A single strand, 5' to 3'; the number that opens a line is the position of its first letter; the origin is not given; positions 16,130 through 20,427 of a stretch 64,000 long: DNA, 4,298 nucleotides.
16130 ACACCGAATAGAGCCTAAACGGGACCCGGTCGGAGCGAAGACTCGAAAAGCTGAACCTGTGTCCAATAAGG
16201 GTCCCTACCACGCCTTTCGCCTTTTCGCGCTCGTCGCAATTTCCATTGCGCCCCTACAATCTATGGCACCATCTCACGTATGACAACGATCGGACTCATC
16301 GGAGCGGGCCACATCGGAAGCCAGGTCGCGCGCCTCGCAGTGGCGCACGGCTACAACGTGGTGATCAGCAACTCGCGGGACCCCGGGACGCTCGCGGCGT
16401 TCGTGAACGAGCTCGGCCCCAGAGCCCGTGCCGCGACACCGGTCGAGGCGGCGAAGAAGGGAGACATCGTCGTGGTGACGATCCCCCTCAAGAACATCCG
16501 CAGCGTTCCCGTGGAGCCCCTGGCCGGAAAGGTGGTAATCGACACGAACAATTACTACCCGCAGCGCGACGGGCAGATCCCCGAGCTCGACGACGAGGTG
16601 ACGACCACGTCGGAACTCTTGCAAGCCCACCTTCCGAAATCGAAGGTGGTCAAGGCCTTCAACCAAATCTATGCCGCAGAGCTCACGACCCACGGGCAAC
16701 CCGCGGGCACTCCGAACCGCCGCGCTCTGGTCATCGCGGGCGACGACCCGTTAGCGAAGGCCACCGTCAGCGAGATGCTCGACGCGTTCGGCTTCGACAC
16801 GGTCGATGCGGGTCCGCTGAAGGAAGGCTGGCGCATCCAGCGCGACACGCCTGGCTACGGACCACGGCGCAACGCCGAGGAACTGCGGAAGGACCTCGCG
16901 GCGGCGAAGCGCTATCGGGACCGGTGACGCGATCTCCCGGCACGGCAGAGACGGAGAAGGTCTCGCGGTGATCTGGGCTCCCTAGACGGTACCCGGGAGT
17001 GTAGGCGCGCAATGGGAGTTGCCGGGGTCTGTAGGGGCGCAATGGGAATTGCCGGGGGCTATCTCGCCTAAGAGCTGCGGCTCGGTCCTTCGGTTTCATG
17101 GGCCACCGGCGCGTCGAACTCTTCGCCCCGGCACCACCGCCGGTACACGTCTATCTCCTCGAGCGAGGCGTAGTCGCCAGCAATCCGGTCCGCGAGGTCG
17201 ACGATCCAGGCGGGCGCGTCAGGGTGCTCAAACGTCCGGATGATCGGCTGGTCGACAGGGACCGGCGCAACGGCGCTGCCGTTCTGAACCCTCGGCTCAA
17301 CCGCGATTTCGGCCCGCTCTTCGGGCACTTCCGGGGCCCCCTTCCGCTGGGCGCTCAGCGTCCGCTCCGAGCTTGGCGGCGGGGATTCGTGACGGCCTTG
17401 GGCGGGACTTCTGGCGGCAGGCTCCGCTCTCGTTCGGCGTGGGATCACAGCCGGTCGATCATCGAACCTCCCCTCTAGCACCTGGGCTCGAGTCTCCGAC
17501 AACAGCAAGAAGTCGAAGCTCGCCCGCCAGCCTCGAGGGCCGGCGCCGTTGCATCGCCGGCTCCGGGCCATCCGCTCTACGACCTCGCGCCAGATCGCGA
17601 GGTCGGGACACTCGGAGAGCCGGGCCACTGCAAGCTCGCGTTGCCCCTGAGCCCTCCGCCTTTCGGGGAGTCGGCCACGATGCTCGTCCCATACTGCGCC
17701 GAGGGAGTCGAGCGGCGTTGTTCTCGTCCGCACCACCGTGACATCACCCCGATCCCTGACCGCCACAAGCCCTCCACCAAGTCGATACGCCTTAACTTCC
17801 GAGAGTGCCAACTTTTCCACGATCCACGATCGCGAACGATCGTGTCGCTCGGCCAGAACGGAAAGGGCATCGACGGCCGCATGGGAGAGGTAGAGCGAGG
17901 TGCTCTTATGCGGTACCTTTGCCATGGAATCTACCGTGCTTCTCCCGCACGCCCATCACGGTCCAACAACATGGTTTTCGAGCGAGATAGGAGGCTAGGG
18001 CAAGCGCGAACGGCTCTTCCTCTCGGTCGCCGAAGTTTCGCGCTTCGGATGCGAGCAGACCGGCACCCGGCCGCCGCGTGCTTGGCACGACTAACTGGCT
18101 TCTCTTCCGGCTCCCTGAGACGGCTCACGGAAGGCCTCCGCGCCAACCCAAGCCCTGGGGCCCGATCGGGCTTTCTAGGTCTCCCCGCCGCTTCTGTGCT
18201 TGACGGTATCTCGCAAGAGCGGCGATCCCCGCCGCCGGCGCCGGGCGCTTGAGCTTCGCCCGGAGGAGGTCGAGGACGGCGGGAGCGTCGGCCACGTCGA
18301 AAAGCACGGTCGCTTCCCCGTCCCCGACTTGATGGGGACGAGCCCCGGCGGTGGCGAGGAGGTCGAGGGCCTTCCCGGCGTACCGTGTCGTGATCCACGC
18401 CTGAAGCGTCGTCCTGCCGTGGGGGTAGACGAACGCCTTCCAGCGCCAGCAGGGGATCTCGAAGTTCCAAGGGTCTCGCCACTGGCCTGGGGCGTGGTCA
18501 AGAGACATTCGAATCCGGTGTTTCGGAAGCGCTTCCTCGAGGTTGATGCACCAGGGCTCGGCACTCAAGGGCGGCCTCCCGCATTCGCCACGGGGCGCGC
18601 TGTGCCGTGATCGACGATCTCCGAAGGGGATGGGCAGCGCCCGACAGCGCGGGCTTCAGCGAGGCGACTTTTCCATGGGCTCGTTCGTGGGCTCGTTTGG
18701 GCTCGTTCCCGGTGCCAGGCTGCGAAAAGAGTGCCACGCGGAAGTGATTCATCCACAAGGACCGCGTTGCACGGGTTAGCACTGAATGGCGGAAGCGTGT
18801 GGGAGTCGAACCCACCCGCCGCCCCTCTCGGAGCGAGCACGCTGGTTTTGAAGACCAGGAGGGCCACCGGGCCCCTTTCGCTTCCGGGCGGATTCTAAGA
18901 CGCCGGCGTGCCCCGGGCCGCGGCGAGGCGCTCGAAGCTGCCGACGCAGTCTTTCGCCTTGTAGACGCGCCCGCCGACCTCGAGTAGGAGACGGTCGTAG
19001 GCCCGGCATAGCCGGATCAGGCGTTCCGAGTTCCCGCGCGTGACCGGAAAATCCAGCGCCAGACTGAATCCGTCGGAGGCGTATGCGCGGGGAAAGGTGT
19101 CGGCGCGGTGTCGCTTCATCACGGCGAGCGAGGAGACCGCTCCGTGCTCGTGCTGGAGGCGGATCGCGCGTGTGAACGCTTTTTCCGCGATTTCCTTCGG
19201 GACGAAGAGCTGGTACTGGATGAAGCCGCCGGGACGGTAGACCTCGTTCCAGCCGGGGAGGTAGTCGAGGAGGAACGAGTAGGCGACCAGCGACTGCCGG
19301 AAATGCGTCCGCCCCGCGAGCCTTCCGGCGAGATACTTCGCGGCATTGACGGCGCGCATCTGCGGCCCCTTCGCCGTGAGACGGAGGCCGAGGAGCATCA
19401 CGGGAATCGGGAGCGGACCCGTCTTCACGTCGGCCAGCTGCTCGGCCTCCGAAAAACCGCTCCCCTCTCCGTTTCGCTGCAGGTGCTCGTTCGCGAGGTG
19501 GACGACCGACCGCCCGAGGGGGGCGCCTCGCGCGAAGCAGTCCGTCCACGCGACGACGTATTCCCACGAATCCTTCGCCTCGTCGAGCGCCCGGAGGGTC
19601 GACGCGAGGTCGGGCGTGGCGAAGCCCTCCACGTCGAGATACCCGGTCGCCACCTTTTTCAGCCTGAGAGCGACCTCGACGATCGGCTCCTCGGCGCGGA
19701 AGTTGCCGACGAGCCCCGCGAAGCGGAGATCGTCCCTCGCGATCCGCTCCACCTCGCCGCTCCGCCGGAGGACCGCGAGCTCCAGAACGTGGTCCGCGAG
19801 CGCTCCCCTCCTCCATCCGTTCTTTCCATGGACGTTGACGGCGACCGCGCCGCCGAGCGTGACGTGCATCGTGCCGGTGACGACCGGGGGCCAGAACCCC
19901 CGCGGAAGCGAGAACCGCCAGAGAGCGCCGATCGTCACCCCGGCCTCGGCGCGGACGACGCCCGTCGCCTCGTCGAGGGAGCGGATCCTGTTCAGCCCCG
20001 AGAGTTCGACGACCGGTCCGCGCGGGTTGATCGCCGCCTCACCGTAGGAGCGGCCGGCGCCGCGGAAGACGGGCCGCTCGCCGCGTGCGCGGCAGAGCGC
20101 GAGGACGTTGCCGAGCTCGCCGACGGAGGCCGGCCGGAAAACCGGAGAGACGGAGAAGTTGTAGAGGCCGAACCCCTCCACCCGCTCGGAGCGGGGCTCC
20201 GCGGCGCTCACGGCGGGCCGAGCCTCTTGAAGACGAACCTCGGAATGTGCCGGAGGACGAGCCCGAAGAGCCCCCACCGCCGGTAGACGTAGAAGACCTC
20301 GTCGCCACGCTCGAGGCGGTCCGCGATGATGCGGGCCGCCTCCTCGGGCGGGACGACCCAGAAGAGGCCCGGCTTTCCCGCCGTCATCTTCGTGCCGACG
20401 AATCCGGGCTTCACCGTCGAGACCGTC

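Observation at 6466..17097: Repeat family A: six copies in 11 kb, about one per intergenic gap, all in the same orientation (cassette-array-like layout)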

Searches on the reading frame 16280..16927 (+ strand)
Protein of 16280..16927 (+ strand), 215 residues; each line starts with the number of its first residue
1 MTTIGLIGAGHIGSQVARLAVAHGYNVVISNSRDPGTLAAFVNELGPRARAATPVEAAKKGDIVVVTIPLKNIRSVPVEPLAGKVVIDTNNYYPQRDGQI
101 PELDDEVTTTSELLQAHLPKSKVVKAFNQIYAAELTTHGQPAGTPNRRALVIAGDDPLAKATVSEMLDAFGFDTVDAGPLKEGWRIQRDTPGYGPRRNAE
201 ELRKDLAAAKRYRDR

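Call 14: search_protein_families(library=pfam, proteins=[window:16280-16927:+], max_evalue=0.01)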
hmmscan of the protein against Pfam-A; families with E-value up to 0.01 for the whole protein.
window:16280-16927:+ (215 aa): 5 families
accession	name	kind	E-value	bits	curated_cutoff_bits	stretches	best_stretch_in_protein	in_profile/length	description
PF03807.23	F420_oxidored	-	3.7e-19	69.5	21.6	1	3-92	1-94/94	NADP oxidoreductase coenzyme F420-dependent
PF02826.25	2-Hacid_dh_C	-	1.1e-07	31.8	25.1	1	2-71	37-102/178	D-isomer specific 2-hydroxyacid dehydrogenase, NAD binding domain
PF03446.21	NAD_binding_2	-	3.9e-06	27.4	21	1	3-95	1-98/161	NAD binding domain of 6-phosphogluconate dehydrogenase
PF13478.12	XdhC_C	-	0.0017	19.3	29.7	0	6-37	3-34/125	XdhC Rossmann domain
PF02737.24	3HCDH_N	-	0.0017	18.7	22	1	3-33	1-31/180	3-hydroxyacyl-CoA dehydrogenase, NAD binding domain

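Call 16: find_encoding_contigs(protein=window:16280-16927:+, flank=10000, max_places=6)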
Protein window:16280-16927:+ (215 aa): no gene with exactly this product is on record in the collection.

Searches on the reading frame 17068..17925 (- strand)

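Call 14: search_protein_families(library=pfam, proteins=[window:17068-17925:-], max_evalue=0.01)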
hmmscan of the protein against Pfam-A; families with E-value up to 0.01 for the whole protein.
window:17068-17925:- (285 aa): 1 family
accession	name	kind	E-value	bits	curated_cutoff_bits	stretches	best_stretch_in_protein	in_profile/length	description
PF01402.27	RHH_1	-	0.0011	19.2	20.5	1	9-41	2-34/39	Ribbon-helix-helix protein, copG family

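Call 23: search_protein_families(library=pfam, proteins=[window:17068-17925:-], max_evalue=0.1)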
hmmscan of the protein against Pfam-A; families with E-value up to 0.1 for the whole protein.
window:17068-17925:- (285 aa): 1 family
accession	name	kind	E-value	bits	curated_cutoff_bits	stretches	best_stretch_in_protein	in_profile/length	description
PF01402.27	RHH_1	-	0.0011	19.2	20.5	1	9-41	2-34/39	Ribbon-helix-helix protein, copG family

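Call 24: search_protein_families(library=ncbifam, proteins=[window:17068-17925:-], max_evalue=0.01)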
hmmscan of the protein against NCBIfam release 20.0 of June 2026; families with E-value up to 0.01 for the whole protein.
window:17068-17925:- (285 aa): 1 family
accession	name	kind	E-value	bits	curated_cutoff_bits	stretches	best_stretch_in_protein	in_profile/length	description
TIGR04563.1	TIGR04563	subfamily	0.0038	17.1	65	0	6-38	5-37/53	TIGR04563 family protein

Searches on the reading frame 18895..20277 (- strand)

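Call 14: search_protein_families(library=pfam, proteins=[window:18895-20277:-], max_evalue=0.01)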
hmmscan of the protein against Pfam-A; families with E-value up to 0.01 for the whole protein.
window:18895-20277:- (460 aa): 1 family
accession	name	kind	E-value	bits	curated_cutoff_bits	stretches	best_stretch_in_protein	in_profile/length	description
PF01565.28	FAD_binding_4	-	7.2e-26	91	26.4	1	46-179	4-138/139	FAD binding domain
